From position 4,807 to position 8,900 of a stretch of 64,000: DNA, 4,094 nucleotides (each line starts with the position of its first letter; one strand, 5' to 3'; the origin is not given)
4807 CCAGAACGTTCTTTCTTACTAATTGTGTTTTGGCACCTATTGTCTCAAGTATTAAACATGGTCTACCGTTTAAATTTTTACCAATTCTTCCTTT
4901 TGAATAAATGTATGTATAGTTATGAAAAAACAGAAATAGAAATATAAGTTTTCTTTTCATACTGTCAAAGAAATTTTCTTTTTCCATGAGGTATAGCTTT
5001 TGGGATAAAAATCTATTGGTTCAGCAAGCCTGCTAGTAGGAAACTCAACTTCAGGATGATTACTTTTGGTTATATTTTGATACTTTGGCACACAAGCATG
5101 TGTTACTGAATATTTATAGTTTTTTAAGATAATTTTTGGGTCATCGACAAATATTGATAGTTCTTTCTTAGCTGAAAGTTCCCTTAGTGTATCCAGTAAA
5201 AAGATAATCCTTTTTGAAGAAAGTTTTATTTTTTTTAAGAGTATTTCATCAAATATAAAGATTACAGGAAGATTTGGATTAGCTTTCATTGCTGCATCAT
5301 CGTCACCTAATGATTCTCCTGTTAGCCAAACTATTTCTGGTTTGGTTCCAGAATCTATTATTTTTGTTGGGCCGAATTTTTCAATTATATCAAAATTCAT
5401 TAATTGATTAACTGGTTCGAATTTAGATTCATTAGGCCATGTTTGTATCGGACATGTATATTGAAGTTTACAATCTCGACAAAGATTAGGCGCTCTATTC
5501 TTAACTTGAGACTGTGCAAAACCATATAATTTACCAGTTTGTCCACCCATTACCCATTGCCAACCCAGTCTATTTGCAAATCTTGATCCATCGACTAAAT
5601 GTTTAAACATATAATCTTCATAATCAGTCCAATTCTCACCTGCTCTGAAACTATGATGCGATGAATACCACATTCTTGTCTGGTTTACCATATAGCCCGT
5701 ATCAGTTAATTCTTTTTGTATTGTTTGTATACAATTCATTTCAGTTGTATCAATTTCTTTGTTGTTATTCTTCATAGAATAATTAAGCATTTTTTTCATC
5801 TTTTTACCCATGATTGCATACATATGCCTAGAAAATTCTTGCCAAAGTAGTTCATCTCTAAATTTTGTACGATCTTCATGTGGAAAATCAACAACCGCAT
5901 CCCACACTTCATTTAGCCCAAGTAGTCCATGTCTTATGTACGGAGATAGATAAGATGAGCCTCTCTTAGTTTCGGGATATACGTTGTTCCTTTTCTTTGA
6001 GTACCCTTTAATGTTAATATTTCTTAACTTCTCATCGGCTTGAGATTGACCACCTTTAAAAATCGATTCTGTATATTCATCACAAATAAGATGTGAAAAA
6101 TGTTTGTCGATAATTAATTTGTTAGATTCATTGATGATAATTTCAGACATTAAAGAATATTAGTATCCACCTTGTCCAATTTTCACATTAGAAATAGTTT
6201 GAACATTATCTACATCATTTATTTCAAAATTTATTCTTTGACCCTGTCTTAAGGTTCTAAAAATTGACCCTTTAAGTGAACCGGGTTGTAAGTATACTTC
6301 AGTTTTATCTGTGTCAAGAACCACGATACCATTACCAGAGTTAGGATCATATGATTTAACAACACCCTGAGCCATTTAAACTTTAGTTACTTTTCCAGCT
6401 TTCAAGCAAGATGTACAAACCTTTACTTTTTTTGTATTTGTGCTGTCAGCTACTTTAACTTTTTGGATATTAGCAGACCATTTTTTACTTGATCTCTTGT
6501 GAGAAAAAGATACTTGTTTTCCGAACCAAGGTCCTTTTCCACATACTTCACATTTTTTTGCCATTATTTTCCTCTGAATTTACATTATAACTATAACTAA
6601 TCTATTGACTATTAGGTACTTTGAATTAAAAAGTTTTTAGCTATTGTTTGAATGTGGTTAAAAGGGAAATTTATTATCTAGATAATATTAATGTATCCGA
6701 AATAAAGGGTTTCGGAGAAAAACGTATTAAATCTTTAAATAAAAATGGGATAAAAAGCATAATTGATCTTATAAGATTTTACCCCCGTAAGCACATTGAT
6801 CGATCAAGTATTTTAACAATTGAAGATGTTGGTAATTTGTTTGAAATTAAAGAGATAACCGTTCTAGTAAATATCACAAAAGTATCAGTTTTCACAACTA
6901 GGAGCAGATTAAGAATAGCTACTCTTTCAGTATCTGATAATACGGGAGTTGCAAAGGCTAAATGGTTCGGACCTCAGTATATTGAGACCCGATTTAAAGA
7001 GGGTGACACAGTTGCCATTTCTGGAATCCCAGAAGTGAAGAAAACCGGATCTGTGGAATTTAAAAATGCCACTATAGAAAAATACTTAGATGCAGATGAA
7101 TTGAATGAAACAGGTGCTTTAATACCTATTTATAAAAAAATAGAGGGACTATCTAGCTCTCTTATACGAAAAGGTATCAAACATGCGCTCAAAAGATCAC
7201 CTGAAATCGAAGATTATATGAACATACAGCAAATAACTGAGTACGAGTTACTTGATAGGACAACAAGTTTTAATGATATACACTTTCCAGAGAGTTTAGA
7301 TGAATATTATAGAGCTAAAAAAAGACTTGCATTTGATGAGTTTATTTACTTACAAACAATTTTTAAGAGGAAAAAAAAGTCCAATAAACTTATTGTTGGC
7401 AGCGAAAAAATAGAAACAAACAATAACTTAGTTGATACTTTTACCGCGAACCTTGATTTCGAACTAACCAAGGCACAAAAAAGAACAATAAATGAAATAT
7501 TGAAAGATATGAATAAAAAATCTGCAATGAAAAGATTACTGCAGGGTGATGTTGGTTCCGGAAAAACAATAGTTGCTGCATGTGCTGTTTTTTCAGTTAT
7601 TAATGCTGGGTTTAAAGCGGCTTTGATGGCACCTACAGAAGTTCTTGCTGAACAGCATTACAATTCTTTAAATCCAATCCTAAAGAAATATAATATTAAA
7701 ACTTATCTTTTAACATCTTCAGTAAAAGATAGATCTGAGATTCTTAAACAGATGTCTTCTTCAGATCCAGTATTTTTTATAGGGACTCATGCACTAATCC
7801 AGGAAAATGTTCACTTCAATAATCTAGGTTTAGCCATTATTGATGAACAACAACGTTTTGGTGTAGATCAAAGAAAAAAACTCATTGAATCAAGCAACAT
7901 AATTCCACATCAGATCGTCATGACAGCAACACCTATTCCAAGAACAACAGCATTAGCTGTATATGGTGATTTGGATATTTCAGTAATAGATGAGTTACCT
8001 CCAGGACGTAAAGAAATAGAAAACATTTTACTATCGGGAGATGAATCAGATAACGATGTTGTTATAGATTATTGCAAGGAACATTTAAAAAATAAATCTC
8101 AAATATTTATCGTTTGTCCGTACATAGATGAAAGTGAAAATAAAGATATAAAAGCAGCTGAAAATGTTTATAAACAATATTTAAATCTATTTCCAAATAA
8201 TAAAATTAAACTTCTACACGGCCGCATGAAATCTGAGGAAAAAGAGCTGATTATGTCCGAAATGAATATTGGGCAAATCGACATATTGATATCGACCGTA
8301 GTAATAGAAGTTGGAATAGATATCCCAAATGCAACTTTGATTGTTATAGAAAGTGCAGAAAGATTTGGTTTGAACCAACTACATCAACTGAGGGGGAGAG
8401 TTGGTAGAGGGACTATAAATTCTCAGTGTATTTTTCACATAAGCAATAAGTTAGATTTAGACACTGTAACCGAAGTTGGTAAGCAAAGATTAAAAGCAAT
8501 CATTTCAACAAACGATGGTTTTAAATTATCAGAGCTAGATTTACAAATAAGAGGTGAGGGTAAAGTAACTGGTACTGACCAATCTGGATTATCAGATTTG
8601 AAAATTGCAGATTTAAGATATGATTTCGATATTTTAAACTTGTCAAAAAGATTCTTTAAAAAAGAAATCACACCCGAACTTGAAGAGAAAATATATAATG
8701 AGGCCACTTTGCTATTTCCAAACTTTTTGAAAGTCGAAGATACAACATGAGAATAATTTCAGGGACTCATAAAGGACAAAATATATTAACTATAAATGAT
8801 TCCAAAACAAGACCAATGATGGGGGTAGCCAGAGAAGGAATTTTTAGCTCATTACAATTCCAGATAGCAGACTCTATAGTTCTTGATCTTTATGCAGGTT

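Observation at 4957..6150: Apparently circularly permuted Fe-S (6-4) photolyase/cryptochrome-like protein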

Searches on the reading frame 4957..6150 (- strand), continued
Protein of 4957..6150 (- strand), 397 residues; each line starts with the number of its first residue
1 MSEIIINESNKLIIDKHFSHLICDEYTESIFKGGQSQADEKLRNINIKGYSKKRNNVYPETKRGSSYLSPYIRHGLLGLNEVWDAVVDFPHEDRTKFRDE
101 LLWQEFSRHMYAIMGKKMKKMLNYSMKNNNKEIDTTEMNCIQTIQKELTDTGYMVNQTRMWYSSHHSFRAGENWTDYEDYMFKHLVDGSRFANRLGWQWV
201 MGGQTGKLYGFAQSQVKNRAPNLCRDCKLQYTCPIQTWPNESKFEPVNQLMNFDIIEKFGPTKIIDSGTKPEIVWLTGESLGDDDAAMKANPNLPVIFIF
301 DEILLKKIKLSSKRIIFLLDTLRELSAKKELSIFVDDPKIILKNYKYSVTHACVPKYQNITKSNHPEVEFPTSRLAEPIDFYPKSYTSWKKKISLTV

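Call 57: find_related_loci(query=L035:3001-4128:+, collection=genome_contigs, flank=1000)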
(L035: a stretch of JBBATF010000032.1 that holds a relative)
Query L035:3001-4128:+ (376 aa) in genome_contigs; peptide patterns used: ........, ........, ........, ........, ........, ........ (x = any residue, [..] = any of these).
252 stretches matched a pattern; 184 encode a relative of the query (tblastn E <= 1e-3); the best 80 are kept; 80 distinct loci.
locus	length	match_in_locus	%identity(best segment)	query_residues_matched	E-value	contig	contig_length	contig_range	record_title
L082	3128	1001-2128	100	1-376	0e+0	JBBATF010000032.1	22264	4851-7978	MAG: Mycobacterium sp. isolate EUL_264 ctg32-EUL_264, whole genome shotgun sequence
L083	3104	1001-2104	86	7-376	0e+0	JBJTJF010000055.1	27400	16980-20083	MAG: Mycobacterium sp. isolate samp_4311_semibin_196 samp_4311_287301, whole genome shotgun sequence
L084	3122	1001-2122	80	3-376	0e+0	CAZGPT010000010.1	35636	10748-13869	MAG TPA_asm: uncultured Mycobacterium sp. isolate binchicken_co334_67 genome assembly, contig: NODE_1916_length_35636_co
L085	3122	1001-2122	79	3-376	0e+0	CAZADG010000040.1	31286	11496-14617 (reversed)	MAG TPA_asm: uncultured Mycobacterium sp. isolate SRP318679_co1_30 genome assembly, contig: NODE_2261_length_31286_cov_1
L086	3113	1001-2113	78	7-376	0e+0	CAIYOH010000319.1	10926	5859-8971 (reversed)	MAG: uncultured Mycobacteriaceae bacterium isolate Kiruna_bin-09522 genome assembly, contig: bin-09522:319/357, whole ge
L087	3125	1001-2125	77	3-376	0e+0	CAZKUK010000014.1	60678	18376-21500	MAG TPA_asm: uncultured Mycobacterium sp. isolate binchicken_co334_239 genome assembly, contig: NODE_697_length_60678_co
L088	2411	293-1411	79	5-376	0e+0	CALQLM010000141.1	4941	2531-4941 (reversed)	MAG: Bifidobacterium breve isolate HRS-HS9-bin-141 genome assembly, contig: HRS-HS9-C24041, whole genome shotgun sequenc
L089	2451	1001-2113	79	7-376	0e+0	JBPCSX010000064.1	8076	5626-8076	MAG: Mycobacterium sp. S1Ck117_1446144_flag_0_multi_8.3203_len_8076, whole genome shotgun sequence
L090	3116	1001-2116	78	5-376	0e+0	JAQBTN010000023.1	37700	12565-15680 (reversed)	MAG: Actinomycetota bacterium isolate casp150-mb.119 NODE_2837_length_37700_cov_0.185500, whole genome shotgun sequence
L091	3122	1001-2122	77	4-376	0e+0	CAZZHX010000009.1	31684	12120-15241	MAG TPA_asm: uncultured Mycobacterium sp. isolate SRP142039_co2_363 genome assembly, contig: NODE_539_length_31684_cov_1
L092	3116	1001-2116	78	5-376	0e+0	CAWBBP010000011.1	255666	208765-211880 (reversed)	MAG: uncultured Actinomycetota bacterium isolate MFD09779.bin.1.219 genome assembly, contig: contig_38111, whole genome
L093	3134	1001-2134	77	3-376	0e+0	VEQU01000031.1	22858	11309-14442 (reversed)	MAG: Mycobacterium sp. isolate ZLKRG22 NODE_1874_length_22858_cov_4.328450, whole genome shotgun sequence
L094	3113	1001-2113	77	7-376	0e+0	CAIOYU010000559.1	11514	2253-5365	MAG: uncultured actinobacterium isolate Loclat_bin-09341 genome assembly, contig: bin-09341:559/781, whole genome shotgu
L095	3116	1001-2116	78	5-376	0e+0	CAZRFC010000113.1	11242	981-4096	MAG TPA_asm: uncultured Mycobacterium sp. isolate SRP329715_co1_274 genome assembly, contig: NODE_8867_length_11242_cov_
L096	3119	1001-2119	77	5-376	0e+0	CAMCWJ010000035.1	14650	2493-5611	MAG: Bifidobacterium breve isolate ME-09jul19-156 genome assembly, contig: ME-09jul19-C6018, whole genome shotgun sequen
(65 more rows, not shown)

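Call 59: search_protein_families(library=pfam, proteins=[P0258, P0217, P0149, P0126, P0218, P0189, P0145, P0193, P0239, P0138], max_evalue=0.01)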
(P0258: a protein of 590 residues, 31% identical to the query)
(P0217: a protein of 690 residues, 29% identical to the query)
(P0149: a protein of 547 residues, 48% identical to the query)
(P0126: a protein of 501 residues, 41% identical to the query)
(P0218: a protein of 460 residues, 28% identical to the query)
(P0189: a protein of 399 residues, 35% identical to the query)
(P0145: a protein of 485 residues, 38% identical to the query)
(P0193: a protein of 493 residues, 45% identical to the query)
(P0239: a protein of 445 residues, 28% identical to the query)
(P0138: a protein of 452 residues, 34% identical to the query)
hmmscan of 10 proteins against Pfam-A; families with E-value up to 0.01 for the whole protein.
P0258 (590 aa): 1 family
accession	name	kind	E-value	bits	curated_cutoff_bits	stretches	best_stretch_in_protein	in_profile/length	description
PF03441.19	FAD_binding_7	-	4.6e-19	69.1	27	1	222-347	2-127/203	FAD binding domain of DNA photolyase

P0217 (690 aa): 2 families
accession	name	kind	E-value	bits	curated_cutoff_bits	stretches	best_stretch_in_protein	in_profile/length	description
PF03441.19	FAD_binding_7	-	1.5e-24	87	27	1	99-219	2-123/203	FAD binding domain of DNA photolyase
PF03167.25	UDG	-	9.2e-17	61.9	24.3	1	519-675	6-140/141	Uracil DNA glycosylase superfamily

P0149 (547 aa): 1 family
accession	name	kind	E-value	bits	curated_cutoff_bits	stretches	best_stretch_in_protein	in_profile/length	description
PF03441.19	FAD_binding_7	-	1.5e-09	38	27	1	154-213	63-122/203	FAD binding domain of DNA photolyase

P0126 (501 aa): 1 family
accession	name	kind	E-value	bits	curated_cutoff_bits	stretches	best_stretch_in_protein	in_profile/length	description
PF03441.19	FAD_binding_7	-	3.1e-09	37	27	1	123-242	1-124/203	FAD binding domain of DNA photolyase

P0218 (460 aa): 1 family
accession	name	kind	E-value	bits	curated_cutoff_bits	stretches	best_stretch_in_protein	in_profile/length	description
PF03441.19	FAD_binding_7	-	1.8e-20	73.7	27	1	152-268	3-123/203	FAD binding domain of DNA photolyase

P0189 (399 aa): 0 families

P0145 (485 aa): 0 families

P0193 (493 aa): 2 families
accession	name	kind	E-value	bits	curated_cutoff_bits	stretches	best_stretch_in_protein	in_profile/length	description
PF03441.19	FAD_binding_7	-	7.1e-11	42.3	27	1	168-233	60-125/203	FAD binding domain of DNA photolyase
PF10013.15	DUF2256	-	8.4e-10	39.1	25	1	415-438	5-28/40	Uncharacterized protein conserved in bacteria (DUF2256)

P0239 (445 aa): 2 families
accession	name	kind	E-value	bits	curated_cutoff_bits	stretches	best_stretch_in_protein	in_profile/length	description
PF03441.19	FAD_binding_7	-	1.8e-22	80.2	27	1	100-221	1-127/203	FAD binding domain of DNA photolyase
PF00875.24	DNA_photolyase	-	2.2e-06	28.2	26.6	1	307-433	19-157/164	DNA photolyase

P0138 (452 aa): 1 family
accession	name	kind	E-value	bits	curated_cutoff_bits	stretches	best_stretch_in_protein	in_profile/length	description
PF03441.19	FAD_binding_7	-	0.00012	22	27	1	188-244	62-118/203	FAD binding domain of DNA photolyase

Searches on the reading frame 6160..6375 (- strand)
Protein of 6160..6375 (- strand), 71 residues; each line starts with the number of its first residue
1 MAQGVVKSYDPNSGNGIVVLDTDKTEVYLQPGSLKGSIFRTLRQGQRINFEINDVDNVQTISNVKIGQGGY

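Call 42: search_protein_families(library=pfam, proteins=[window:6160-6375:-], max_evalue=0.001)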
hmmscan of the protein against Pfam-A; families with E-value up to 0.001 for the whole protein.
window:6160-6375:- (71 aa): 1 family
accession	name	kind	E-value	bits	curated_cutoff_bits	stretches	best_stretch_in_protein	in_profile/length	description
PF00313.28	CSD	-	5.8e-06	26.5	27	1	3-63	2-62/66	'Cold-shock' DNA-binding domain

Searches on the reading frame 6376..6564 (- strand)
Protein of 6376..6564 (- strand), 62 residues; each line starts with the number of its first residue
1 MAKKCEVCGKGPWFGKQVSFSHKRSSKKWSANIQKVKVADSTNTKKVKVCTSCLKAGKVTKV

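Call 42: search_protein_families(library=pfam, proteins=[window:6376-6564:-], max_evalue=0.001)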
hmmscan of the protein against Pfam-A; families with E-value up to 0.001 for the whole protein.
window:6376-6564:- (62 aa): 1 family
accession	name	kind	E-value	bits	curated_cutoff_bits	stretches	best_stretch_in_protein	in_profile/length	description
PF00830.24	Ribosomal_L28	-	2e-17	63.4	27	1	3-58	1-58/60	Ribosomal L28 family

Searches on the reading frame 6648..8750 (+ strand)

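Call 42: search_protein_families(library=pfam, proteins=[window:6648-8750:+], max_evalue=0.001)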
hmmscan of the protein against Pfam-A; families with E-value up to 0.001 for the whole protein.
window:6648-8750:+ (700 aa): 8 families
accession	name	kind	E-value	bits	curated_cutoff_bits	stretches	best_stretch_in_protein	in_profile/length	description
PF00270.35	DEAD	-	8.9e-23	81.3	26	1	274-432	1-162/167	DEAD/DEAH box helicase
PF17191.10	RecG_wedge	-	5.4e-22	78.5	23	1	19-181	5-159/162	RecG wedge domain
PF00271.37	Helicase_C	-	2.8e-19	69.8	23.5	1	475-587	5-108/110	Helicase conserved C-terminal domain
PF04851.21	ResIII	-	2.4e-12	47.5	22.5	1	271-429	2-162/164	Type III restriction enzyme, res subunit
PF19833.4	RecG_dom3_C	-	9.4e-12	45.3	26.8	1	621-693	1-73/87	ATP-dependent DNA helicase RecG, domain 3, C-terminal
PF22590.2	Cas3-like_C_2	-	2.6e-05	24.9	27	1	500-587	11-103/106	CRISPR-associated nuclease/helicase Cas3, C-terminal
PF01336.31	tRNA_anti-codon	-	4.2e-05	23.8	27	1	80-144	11-73/75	OB-fold nucleic acid binding domain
PF13604.12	AAA_30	-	0.00024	21.3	27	1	273-415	2-111/191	AAA domain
